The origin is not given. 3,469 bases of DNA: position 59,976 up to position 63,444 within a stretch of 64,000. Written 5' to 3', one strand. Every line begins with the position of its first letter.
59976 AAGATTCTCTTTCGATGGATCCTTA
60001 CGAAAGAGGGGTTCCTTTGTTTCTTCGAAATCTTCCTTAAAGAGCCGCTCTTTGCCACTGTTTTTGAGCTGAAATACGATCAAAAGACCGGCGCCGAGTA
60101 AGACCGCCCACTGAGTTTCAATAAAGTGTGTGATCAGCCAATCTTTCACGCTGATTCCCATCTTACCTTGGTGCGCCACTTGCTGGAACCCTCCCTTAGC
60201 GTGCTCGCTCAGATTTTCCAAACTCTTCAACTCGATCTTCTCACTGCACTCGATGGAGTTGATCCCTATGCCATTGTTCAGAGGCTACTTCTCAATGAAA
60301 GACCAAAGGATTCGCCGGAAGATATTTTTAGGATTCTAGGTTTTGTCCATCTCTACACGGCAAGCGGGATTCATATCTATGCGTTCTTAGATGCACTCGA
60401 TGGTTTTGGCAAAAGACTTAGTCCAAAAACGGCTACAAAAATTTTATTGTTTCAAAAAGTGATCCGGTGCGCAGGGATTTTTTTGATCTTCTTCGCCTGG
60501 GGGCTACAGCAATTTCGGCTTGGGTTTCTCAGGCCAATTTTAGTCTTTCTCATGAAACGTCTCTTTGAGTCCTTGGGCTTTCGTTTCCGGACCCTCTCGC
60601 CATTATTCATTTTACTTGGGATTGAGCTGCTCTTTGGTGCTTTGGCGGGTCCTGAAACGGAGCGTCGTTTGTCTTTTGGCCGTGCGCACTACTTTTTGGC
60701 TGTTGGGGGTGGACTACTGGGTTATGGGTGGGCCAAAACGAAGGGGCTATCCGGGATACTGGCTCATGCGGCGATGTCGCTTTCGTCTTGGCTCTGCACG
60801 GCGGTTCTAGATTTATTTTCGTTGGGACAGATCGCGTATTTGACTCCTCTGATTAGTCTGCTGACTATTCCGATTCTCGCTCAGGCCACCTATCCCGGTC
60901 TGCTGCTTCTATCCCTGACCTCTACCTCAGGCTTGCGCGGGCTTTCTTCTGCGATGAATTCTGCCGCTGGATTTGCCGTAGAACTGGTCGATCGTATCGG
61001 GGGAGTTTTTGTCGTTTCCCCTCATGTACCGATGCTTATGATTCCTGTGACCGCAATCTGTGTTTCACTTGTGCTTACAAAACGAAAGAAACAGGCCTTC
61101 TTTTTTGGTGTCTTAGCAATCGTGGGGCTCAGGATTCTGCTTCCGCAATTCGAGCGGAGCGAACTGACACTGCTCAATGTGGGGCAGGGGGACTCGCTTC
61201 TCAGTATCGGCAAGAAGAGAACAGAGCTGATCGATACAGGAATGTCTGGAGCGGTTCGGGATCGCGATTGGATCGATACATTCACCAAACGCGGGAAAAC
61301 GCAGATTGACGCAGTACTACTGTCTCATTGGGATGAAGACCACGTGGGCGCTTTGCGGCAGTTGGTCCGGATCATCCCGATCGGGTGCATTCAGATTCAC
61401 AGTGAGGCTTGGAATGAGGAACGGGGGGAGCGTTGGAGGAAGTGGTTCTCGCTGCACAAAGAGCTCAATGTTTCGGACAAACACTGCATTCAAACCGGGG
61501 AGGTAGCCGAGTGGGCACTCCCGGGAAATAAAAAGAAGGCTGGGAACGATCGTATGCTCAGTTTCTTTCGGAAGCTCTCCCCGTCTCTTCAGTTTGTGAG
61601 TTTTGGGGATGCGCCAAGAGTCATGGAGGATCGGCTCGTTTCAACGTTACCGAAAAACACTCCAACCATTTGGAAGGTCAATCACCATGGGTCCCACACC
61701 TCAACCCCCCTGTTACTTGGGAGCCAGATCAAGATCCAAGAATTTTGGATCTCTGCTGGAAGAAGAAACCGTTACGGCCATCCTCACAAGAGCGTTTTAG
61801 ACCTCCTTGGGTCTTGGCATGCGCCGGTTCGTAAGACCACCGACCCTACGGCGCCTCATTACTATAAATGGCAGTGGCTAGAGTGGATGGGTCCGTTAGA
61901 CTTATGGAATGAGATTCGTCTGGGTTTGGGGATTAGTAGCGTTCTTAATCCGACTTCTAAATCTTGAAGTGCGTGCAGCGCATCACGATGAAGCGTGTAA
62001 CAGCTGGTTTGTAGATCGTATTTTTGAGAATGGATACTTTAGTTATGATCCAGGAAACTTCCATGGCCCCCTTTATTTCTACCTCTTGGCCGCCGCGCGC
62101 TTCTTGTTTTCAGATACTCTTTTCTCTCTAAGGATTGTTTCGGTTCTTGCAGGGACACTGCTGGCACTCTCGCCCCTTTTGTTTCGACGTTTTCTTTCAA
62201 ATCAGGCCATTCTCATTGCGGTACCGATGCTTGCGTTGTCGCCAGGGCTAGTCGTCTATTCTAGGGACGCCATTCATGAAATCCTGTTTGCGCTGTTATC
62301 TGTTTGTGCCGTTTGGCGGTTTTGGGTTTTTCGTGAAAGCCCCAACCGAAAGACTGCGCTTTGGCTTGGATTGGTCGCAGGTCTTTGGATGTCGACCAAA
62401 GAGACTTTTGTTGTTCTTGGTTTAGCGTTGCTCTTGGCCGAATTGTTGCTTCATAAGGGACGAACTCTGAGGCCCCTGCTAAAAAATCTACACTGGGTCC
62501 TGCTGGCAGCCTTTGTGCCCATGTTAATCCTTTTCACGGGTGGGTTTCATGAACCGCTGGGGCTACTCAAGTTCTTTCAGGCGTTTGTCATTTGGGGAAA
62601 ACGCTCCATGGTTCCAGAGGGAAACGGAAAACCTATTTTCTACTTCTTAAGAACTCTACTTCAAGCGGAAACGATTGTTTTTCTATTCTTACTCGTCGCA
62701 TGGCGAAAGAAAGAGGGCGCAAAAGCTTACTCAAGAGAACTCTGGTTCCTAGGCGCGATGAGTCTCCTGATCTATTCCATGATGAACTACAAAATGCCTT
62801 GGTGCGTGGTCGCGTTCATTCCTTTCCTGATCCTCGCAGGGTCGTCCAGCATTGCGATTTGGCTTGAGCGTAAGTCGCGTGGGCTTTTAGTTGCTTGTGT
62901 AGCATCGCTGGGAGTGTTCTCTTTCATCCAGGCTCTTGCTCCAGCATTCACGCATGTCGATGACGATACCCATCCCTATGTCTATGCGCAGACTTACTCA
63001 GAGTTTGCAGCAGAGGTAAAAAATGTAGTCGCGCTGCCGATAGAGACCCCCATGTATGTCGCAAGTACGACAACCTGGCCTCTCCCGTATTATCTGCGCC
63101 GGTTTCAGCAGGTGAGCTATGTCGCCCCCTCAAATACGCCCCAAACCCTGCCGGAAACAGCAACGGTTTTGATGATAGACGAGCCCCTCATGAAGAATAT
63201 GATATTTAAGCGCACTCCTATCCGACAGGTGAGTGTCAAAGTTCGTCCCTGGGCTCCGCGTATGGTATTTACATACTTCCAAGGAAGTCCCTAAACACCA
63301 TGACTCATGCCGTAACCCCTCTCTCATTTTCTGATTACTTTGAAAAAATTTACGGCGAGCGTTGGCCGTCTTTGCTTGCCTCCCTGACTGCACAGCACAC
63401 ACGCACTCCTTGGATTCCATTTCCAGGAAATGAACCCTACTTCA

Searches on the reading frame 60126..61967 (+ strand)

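Call 98: search_protein_families(library=pfam, max_evalue=0.00001, proteins=[window:60126-61967:+])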
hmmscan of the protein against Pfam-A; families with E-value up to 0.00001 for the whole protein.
window:60126-61967:+ (613 aa): 2 families
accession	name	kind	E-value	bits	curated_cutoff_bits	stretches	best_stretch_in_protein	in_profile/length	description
PF00753.33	Lactamase_B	-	3.7e-09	37.3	22.7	1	352-445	3-94/196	Metallo-beta-lactamase superfamily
PF03772.21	Competence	-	2.2e-08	34.2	23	1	65-310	14-252/270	Competence protein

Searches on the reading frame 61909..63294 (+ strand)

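Call 98: search_protein_families(library=pfam, max_evalue=0.00001, proteins=[window:61909-63294:+])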
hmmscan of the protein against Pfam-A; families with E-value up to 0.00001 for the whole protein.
window:61909-63294:+ (461 aa): 1 family
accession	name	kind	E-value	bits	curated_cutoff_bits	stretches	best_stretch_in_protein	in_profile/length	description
PF13231.12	PMT_2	-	1.7e-12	48.2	26.1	1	52-206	2-158/160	Dolichyl-phosphate-mannose-protein mannosyltransferase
